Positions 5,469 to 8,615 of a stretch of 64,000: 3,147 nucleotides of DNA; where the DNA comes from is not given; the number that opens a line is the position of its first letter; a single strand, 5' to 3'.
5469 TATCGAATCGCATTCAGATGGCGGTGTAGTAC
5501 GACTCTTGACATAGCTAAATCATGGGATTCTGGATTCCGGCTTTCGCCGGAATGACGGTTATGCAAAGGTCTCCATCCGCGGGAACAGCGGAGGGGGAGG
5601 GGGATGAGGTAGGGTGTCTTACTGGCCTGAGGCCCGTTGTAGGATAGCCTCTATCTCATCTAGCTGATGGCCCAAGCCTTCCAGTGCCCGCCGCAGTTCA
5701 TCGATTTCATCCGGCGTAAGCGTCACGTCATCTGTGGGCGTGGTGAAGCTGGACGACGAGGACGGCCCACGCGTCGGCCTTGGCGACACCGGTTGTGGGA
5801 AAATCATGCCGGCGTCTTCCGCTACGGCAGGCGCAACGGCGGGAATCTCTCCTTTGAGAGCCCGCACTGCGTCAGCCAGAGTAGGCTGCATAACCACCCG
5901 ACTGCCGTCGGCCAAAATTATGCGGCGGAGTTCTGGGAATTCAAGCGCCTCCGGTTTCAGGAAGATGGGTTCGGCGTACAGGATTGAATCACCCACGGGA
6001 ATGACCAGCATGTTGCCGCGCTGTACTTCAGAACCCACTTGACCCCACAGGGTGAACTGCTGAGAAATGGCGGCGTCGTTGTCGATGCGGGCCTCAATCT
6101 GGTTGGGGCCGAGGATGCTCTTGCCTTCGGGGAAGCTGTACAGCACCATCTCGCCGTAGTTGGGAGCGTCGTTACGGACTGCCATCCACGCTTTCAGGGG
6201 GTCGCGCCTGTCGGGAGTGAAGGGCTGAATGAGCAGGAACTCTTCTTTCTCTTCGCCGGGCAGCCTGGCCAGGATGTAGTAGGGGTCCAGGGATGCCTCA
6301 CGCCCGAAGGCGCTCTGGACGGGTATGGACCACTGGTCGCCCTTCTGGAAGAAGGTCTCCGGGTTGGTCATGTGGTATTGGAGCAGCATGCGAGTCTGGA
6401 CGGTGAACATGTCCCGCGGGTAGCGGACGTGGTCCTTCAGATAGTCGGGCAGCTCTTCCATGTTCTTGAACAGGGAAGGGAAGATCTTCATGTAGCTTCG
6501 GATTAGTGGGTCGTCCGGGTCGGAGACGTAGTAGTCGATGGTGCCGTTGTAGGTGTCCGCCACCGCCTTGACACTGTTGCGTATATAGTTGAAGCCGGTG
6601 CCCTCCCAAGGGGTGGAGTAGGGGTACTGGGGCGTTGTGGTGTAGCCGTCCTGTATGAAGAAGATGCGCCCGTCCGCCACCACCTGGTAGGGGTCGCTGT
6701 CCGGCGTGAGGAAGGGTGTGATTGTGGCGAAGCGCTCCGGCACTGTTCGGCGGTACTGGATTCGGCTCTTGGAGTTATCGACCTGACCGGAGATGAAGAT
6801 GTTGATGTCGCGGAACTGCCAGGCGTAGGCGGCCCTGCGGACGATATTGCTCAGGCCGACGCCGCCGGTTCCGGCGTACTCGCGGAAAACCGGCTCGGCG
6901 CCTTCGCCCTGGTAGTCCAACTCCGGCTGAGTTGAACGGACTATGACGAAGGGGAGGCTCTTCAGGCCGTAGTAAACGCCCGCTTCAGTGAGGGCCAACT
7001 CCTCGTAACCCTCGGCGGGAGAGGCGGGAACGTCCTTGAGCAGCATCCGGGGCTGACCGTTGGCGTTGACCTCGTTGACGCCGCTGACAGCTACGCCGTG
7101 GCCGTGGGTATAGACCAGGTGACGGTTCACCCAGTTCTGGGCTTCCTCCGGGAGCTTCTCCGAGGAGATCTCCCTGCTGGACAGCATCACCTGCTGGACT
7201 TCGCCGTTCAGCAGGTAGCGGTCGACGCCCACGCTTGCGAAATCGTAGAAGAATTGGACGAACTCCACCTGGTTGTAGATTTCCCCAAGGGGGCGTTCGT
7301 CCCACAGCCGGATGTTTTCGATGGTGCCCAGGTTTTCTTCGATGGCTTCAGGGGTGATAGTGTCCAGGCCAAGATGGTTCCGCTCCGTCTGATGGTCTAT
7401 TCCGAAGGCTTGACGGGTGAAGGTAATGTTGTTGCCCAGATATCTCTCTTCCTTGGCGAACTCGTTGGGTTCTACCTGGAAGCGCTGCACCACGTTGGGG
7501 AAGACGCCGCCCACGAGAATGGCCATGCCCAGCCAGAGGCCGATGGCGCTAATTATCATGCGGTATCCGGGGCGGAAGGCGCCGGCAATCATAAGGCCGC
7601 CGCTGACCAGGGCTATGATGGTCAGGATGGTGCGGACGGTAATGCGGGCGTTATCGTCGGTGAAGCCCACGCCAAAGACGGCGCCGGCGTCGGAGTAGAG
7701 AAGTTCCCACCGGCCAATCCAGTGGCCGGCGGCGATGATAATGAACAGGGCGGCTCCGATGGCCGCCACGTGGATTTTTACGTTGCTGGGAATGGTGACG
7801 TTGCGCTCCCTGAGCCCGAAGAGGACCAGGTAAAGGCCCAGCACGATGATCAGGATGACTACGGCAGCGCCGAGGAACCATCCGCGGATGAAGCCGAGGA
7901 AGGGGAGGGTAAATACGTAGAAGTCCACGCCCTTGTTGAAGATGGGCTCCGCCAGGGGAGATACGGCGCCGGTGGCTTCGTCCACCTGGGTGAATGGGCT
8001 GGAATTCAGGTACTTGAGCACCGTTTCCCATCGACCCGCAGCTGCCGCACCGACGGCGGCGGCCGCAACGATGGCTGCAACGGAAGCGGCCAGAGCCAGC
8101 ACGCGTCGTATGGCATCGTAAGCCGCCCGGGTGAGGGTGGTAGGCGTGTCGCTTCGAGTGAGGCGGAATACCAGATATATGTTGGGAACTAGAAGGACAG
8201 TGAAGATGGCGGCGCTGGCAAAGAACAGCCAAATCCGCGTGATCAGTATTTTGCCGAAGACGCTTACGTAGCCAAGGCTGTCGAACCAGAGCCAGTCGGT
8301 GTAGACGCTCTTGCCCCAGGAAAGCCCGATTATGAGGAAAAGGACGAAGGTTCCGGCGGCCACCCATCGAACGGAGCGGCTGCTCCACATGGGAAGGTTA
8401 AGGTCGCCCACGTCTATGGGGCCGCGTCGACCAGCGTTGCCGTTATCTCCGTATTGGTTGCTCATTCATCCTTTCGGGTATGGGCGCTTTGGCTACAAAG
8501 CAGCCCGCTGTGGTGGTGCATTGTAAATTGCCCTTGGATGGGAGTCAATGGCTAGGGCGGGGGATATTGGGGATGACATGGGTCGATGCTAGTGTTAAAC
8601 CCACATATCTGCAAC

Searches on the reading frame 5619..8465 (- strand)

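Call 13: search_protein_families(library=pfam, proteins=[window:5619-8465:-])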
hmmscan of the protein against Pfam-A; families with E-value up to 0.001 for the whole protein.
window:5619-8465:- (948 aa): 1 family
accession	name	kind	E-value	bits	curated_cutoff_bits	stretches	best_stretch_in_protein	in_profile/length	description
PF03699.18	UPF0182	-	3.4e-255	849.3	27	1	39-807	6-770/770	Uncharacterised protein family (UPF0182)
